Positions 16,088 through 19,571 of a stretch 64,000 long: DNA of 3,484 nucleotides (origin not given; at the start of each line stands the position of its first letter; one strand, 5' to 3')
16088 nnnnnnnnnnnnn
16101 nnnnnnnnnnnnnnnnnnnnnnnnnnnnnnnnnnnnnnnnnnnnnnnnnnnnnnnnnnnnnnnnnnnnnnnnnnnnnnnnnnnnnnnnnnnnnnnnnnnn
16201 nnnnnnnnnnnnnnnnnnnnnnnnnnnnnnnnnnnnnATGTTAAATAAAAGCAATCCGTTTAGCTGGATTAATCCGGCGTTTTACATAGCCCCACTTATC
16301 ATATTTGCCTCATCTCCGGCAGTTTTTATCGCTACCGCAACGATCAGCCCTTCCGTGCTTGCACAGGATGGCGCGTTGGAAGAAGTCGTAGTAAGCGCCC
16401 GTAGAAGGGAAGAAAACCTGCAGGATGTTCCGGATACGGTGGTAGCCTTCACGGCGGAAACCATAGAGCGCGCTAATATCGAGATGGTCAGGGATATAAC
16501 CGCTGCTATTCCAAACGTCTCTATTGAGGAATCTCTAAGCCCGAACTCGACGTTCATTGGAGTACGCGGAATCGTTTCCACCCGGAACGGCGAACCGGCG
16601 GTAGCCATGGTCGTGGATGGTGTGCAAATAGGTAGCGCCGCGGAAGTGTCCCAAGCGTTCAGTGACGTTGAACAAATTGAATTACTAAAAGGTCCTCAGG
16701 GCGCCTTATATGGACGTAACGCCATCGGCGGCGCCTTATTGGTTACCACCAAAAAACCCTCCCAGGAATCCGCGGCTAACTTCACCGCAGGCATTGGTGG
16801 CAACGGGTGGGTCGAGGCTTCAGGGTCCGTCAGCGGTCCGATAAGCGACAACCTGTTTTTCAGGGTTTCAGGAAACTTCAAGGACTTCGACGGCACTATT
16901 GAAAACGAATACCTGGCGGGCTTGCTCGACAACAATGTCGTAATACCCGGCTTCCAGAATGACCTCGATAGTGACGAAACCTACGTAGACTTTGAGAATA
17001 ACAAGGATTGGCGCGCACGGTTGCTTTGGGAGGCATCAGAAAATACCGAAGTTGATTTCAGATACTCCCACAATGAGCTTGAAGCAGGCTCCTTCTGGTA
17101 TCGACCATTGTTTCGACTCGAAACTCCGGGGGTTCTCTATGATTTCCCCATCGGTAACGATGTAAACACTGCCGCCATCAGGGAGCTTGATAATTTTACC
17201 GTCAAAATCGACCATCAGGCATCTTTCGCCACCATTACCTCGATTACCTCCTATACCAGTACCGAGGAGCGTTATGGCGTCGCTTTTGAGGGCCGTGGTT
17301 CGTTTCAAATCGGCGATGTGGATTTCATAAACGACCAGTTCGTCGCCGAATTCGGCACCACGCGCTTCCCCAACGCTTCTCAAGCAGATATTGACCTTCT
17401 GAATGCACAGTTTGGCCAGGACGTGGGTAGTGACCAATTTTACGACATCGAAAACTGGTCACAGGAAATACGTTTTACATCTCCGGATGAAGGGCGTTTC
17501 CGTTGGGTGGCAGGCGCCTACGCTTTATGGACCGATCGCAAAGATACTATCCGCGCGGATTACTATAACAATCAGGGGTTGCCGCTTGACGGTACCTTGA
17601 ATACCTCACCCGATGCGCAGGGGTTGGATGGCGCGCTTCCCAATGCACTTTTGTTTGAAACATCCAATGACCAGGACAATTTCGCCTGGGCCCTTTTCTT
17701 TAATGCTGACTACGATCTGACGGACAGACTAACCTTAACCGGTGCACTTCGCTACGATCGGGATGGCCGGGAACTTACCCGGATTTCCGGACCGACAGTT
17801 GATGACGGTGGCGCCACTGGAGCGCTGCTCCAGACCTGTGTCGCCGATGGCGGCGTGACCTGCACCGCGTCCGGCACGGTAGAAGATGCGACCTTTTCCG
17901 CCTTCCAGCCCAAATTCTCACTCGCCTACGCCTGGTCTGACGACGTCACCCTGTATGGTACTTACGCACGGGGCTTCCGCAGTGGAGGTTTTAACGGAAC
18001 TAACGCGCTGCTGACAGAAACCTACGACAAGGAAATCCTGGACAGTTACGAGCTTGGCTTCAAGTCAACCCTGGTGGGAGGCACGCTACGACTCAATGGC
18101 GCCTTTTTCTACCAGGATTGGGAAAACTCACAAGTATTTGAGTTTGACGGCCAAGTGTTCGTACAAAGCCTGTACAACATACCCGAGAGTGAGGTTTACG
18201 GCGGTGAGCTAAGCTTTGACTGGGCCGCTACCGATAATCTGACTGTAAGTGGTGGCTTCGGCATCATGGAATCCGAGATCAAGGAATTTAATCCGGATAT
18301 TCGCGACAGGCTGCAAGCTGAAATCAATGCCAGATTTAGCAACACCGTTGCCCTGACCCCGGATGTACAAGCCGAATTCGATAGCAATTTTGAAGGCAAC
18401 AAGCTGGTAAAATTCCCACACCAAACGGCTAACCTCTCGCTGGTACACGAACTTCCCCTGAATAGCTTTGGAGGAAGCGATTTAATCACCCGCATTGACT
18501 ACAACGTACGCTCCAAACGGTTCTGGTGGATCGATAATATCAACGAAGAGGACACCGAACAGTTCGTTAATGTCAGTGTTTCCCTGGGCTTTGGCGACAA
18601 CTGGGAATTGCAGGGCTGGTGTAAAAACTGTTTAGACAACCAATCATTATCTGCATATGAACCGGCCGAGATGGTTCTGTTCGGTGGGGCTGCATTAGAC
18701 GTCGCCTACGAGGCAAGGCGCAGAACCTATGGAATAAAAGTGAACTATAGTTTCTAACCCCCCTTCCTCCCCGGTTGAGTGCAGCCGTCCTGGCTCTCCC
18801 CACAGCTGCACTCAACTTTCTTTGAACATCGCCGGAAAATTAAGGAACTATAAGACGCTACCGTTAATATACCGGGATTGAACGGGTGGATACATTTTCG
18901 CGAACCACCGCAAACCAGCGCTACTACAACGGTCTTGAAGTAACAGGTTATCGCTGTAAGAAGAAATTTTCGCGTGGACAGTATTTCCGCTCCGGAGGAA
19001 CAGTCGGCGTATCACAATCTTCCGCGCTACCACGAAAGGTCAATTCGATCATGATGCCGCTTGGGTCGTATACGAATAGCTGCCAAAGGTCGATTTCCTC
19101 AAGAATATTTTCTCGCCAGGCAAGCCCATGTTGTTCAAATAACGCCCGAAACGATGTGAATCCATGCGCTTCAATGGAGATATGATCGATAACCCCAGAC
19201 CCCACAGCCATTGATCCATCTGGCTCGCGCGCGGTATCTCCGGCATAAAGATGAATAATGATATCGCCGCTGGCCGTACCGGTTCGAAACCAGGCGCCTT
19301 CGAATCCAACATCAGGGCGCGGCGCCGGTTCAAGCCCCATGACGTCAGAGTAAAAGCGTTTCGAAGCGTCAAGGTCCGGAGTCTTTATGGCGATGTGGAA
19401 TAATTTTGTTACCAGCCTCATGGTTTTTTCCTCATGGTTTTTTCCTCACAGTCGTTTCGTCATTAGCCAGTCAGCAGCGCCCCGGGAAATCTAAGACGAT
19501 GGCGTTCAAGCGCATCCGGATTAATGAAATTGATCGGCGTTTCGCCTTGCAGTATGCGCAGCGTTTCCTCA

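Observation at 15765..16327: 281-bp tandem duplication copying promoter, LacI-type operator and signal-peptide start of a TonB-dependent receptor, creating an orphan 44-codon leader ORF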

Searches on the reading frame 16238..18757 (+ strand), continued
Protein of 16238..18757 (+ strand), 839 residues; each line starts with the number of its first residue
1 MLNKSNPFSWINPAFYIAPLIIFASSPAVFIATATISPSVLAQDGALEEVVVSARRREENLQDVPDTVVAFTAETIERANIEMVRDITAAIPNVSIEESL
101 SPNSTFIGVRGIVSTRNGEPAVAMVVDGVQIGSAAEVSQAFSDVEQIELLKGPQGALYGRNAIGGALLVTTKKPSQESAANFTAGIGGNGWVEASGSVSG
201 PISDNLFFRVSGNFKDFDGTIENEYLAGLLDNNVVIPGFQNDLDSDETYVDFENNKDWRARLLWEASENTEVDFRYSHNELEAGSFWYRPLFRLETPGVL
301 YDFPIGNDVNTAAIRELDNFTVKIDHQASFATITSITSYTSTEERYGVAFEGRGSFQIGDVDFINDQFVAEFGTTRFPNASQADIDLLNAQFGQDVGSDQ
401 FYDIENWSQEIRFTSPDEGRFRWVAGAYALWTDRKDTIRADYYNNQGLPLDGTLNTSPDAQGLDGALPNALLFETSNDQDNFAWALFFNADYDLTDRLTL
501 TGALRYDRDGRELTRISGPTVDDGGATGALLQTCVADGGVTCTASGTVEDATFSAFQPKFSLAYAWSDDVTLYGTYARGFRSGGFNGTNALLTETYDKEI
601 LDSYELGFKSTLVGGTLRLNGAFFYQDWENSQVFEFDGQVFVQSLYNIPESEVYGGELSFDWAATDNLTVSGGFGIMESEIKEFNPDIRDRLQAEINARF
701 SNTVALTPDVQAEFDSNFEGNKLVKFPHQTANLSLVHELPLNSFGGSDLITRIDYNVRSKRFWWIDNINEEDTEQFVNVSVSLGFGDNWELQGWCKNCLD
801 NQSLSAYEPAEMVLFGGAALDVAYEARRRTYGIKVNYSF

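Call 34: search_protein_families(library=ncbifam, proteins=[window:16238-18757:+], max_evalue=0.00001)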
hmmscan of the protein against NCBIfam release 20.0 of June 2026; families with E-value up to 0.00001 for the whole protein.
window:16238-18757:+ (839 aa): 25 families
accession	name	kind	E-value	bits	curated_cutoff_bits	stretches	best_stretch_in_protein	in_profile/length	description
TIGR01783.1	TonB-siderophor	subfamily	1e-34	120.2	223.5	2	63-223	1-161/649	TonB-dependent siderophore receptor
TIGR01785.1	TonB-hemin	subfamily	3e-31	108.6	316.85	2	47-175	1-132/677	TonB-dependent heme/hemoglobin receptor family protein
TIGR01779.1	TonB-B12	equivalog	1.6e-22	79.8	599.7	1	30-267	11-247/614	TonB-dependent vitamin B12 receptor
TIGR01786.1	TonB-hemlactrns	subfamily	6.5e-21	74.4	323.75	1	49-174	2-136/719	TonB-dependent hemoglobin/transferrin/lactoferrin family receptor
NF053590.1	TonB_dep_TOL0244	equivalog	4.7e-18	65.1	645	1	50-250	13-217/604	TOL_0244 family TonB-dependent receptor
NF007926.1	PRK10641.1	equivalog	1.5e-14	53.5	836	1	35-219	13-199/617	TonB-dependent vitamin B12 receptor BtuB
NF010010.0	PRK13483.1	equivalog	4.9e-13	47.9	927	1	30-184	13-175/660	ligand-gated channel protein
NF007349.0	PRK09840.1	equivalog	1.4e-12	46.5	686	1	122-210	127-213/760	catecholate siderophore receptor Fiu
NF010038.0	PRK13513.1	equivalog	7.3e-12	44.6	942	1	32-213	20-213/659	ligand-gated channel protein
TIGR04056.1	OMP_RagA_SusC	subfamily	1.1e-11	43.8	368.25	1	45-180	76-211/981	SusC/RagA family TonB-linked outer membrane protein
NF010048.1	PRK13524.1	subfamily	3.8e-11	42.2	493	1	143-277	147-281/744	FepA family TonB-dependent siderophore receptor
NF049944.1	TonB_dep_PUIUD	equivalog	6.8e-11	41.2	850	0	484-668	394-562/686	TonB-dependent receptor, PUIUD motif-type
NF007478.2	PRK10064.1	equivalog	6.8e-11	41.1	745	1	33-184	16-170/663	catecholate siderophore receptor CirA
NF010011.0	PRK13484.1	equivalog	1.5e-09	36.7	1197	1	28-198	12-182/682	IreA family TonB-dependent siderophore receptor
NF050067.1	TonBEntbctnRecCfrA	equivalog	1.9e-09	36.4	1200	1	30-181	8-167/698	TonB-dependent ferric enterobactin receptor CfrA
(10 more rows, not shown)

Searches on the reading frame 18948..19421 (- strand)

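Call 34: search_protein_families(library=ncbifam, proteins=[window:18948-19421:-], max_evalue=0.00001)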
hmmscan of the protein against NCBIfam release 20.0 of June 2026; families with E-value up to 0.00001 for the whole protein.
window:18948-19421:- (157 aa): 1 family
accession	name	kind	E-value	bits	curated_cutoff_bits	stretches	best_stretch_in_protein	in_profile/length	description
TIGR03211.1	catechol_2_3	equivalog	6.5e-07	28.9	320.2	0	4-35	2-33/303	catechol 2,3-dioxygenase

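Call 46: search_protein_families(library=pfam, proteins=[window:18948-19421:-])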
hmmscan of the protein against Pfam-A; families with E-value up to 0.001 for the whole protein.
window:18948-19421:- (157 aa): 3 families
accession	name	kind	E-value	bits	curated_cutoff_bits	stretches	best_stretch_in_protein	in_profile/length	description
PF00903.31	Glyoxalase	-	9.3e-08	32.9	20.6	1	7-127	2-121/121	Glyoxalase/Bleomycin resistance protein/Dioxygenase superfamily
PF13669.12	Glyoxalase_4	-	2.9e-05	24.7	27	1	9-101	2-92/109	Glyoxalase/Bleomycin resistance protein/Dioxygenase superfamily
PF22677.2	Ble-like_N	-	0.00022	21.3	24.5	1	7-39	2-33/41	Bleomycin resistance protein-like N-terminal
